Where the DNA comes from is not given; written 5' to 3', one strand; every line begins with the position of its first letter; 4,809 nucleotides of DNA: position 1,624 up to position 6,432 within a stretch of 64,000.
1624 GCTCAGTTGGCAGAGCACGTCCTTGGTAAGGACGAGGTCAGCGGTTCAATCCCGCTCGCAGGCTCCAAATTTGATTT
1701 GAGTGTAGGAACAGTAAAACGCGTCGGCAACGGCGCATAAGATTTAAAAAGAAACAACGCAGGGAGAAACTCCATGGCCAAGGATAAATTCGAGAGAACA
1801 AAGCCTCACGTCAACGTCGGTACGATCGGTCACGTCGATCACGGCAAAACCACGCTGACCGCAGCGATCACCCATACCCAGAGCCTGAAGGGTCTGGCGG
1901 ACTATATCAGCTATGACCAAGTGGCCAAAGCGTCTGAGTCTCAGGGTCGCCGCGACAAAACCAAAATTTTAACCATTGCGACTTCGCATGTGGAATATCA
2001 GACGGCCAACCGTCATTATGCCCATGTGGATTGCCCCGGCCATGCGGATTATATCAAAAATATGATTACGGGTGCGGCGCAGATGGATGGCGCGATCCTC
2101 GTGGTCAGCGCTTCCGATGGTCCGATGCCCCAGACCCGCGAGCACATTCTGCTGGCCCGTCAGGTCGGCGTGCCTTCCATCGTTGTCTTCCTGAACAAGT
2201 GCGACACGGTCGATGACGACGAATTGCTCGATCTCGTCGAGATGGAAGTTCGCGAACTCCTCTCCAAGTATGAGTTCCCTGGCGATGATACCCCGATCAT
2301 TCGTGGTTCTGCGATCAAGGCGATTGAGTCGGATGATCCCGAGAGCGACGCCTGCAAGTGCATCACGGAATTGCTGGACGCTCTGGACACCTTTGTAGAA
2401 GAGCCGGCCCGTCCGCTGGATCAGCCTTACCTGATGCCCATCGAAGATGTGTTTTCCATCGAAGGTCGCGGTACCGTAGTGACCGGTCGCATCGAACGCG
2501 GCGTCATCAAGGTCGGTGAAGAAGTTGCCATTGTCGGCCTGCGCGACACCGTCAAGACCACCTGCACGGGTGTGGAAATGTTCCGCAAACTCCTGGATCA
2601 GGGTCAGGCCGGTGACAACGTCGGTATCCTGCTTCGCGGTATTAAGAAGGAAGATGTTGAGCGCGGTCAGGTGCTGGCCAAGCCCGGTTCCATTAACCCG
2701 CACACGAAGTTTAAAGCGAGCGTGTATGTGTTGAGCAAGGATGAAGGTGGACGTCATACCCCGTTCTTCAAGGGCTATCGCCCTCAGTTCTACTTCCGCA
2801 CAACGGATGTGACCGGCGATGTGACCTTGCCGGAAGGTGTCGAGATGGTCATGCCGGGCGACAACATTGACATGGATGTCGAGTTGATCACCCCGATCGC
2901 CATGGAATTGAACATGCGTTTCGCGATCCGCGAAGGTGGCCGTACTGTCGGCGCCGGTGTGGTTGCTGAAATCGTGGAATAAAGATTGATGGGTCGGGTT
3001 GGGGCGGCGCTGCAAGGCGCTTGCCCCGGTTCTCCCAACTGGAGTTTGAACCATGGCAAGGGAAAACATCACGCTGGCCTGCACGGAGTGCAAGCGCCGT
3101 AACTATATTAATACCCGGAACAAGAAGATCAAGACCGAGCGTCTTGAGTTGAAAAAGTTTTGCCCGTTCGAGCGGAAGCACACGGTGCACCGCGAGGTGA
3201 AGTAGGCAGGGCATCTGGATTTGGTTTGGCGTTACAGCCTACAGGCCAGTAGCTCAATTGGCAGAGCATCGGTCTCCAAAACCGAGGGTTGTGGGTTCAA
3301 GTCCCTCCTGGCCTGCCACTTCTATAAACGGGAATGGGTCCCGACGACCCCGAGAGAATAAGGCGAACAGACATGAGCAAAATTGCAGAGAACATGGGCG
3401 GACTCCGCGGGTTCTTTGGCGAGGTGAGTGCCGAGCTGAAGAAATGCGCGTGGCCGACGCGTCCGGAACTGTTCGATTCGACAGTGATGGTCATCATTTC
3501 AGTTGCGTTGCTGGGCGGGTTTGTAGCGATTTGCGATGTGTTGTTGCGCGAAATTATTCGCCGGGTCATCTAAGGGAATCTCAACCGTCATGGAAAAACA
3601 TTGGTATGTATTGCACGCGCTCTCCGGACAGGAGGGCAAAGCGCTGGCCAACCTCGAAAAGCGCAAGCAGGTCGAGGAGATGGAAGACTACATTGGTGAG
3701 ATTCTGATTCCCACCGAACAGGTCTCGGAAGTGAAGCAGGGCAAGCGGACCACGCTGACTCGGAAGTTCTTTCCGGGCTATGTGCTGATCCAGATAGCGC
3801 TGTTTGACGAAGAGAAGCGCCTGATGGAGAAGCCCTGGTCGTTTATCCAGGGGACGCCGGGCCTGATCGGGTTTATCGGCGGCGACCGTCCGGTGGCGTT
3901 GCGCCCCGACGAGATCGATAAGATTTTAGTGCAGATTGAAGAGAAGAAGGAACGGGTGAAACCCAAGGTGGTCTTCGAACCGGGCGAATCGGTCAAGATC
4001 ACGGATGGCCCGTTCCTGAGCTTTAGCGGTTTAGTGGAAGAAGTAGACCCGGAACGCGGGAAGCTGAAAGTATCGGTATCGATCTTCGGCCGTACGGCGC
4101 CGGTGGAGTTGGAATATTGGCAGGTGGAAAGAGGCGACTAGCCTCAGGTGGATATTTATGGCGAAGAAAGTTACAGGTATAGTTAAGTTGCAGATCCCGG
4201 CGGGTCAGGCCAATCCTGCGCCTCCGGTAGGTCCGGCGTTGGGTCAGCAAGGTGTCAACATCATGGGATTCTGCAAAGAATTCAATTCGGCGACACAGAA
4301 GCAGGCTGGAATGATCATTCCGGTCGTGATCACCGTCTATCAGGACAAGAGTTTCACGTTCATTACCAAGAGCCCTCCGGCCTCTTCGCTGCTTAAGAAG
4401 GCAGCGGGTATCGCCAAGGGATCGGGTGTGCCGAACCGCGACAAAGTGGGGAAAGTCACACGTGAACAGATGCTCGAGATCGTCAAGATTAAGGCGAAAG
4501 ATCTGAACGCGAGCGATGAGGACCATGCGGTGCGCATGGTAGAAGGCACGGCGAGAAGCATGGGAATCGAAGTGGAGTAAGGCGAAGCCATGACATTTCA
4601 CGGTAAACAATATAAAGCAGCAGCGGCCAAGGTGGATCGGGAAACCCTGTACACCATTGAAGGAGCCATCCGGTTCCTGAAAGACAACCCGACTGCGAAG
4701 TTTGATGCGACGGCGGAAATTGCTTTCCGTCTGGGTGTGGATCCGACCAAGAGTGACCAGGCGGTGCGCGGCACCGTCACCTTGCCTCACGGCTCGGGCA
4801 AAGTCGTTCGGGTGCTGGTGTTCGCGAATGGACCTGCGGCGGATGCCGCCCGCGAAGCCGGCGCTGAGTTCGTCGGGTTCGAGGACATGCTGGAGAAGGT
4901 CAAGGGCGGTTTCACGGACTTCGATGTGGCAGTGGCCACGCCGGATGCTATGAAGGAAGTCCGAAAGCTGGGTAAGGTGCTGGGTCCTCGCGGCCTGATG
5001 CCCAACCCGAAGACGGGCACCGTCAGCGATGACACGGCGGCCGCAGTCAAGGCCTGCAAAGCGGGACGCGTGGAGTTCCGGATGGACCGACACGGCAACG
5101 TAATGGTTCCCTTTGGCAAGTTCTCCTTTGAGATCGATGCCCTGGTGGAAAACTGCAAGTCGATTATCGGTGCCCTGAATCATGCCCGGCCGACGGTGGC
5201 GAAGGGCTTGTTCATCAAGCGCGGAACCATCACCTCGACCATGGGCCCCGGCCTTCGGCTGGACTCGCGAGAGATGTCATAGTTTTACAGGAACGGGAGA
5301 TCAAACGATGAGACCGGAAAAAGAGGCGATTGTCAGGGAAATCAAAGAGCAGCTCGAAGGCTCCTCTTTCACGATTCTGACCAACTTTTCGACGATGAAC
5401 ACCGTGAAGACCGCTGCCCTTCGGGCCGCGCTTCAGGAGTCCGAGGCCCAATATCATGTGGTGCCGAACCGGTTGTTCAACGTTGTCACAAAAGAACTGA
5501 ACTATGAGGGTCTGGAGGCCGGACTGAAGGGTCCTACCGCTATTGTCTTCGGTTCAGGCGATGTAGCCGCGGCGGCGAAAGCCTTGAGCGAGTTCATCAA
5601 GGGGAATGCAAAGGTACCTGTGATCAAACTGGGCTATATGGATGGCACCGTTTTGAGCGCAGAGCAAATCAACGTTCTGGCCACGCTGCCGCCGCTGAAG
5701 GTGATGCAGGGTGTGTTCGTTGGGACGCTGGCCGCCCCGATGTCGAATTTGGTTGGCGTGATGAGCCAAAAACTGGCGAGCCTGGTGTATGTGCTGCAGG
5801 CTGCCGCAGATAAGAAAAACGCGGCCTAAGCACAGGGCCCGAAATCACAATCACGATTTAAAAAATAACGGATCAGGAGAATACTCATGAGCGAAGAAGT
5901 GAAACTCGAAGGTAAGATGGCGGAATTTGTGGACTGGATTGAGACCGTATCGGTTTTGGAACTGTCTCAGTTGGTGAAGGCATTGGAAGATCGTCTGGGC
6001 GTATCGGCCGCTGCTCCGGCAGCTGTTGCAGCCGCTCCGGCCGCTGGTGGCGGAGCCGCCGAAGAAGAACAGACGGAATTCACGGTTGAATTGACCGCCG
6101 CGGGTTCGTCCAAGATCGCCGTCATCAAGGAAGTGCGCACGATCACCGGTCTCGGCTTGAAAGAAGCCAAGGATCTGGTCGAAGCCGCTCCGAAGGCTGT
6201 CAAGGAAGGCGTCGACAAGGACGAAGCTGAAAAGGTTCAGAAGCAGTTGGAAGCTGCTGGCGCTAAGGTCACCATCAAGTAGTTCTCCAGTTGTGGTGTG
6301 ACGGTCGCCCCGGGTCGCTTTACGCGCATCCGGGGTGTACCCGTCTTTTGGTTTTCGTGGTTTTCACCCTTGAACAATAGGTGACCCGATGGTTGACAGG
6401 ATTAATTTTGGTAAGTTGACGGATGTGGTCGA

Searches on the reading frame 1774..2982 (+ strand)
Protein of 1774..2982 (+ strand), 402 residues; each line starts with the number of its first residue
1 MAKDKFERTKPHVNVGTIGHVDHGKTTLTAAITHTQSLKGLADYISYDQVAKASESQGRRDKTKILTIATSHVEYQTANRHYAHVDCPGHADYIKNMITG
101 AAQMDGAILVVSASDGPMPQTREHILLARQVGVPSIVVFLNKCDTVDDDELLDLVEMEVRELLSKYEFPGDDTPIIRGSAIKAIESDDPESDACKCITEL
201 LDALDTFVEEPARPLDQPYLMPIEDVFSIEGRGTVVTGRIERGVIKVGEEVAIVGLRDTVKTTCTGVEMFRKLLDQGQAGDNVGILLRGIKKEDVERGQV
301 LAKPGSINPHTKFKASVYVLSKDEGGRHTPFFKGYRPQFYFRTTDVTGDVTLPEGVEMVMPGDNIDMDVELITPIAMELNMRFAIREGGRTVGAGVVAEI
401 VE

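Call 36: search_protein_families(library=pfam, proteins=[window:1774-2982:+], max_evalue=0.0001)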
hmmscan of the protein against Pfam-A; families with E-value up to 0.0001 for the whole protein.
window:1774-2982:+ (402 aa): 3 families
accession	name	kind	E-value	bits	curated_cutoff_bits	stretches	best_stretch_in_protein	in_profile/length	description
PF00009.33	GTP_EFTU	-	7.3e-57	192.4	26.5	1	10-209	1-187/188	Elongation factor Tu GTP binding domain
PF03143.23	GTP_EFTU_D3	-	8.2e-40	135.8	27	1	306-400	1-105/106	Elongation factor Tu C-terminal domain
PF03144.31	GTP_EFTU_D2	-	1.1e-19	71.1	30.3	1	233-302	1-73/73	Elongation factor Tu domain 2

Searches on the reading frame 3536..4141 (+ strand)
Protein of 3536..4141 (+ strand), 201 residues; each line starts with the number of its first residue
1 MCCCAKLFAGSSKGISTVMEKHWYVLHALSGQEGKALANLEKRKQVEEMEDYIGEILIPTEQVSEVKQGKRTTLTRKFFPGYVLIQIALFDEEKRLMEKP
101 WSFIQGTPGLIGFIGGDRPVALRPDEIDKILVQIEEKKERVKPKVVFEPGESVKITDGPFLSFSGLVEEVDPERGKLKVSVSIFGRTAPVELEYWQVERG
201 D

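Call 36: search_protein_families(library=pfam, proteins=[window:3536-4141:+], max_evalue=0.0001)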
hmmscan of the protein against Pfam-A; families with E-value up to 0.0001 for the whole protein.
window:3536-4141:+ (201 aa): 2 families
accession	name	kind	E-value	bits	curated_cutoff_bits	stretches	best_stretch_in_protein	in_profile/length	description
PF02357.24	NusG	-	1.4e-21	77.3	22.2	1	21-131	1-93/93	Transcription termination factor nusG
PF00467.35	KOW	-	8.1e-06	25.9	22.3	1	149-179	1-27/32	KOW motif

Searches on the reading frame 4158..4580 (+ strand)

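Call 36: search_protein_families(library=pfam, proteins=[window:4158-4580:+], max_evalue=0.0001)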
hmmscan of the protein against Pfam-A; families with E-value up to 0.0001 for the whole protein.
window:4158-4580:+ (140 aa): 2 families
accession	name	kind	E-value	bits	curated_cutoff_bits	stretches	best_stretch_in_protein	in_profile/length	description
PF03946.19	Ribosomal_L11_N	-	7.3e-31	106.2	32.9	1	9-66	1-58/58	Ribosomal protein L11, N-terminal domain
PF00298.24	Ribosomal_L11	-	7.5e-29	100.4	21.4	1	71-139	1-69/69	Ribosomal protein L11, RNA binding domain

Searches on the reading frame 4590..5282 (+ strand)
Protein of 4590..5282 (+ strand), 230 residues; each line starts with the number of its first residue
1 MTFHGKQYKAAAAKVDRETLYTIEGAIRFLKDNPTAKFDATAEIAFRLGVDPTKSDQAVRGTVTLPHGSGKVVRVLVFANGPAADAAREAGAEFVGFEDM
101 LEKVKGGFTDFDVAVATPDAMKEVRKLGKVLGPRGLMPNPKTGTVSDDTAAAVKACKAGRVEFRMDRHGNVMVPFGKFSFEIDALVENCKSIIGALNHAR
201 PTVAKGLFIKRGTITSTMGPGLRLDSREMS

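Call 36: search_protein_families(library=pfam, proteins=[window:4590-5282:+], max_evalue=0.0001)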
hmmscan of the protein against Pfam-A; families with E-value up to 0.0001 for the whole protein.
window:4590-5282:+ (230 aa): 1 family
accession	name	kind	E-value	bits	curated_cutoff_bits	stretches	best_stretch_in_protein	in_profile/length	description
PF00687.26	Ribosomal_L1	-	2.3e-60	204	32.2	1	30-220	1-198/198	Ribosomal protein L1p/L10e family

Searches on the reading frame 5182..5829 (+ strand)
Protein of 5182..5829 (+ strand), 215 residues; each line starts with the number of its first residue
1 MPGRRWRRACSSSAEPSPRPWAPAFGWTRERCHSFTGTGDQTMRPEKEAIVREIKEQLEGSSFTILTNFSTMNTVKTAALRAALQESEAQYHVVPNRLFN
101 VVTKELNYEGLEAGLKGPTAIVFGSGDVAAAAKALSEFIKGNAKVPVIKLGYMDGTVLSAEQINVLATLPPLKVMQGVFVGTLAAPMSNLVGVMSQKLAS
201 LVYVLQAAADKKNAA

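Call 36: search_protein_families(library=pfam, proteins=[window:5182-5829:+], max_evalue=0.0001)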
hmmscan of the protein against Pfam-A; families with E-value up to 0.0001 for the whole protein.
window:5182-5829:+ (215 aa): 1 family
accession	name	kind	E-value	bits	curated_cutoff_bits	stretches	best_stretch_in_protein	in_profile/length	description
PF00466.25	Ribosomal_L10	-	3.2e-20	72.5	22.8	1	44-139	3-99/100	Ribosomal protein L10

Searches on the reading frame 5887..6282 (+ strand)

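Call 36: search_protein_families(library=pfam, proteins=[window:5887-6282:+], max_evalue=0.0001)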
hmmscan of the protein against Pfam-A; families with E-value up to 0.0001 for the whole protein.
window:5887-6282:+ (131 aa): 2 families
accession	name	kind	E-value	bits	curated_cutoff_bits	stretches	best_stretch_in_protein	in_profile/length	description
PF00542.24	Ribosomal_L12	-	3.8e-30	104.4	25.9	1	65-131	1-67/67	Ribosomal protein L7/L12 C-terminal domain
PF16320.10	Ribosomal_L12_N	-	3.7e-20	71.8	25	1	12-57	3-48/48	Ribosomal protein L7/L12 dimerisation domain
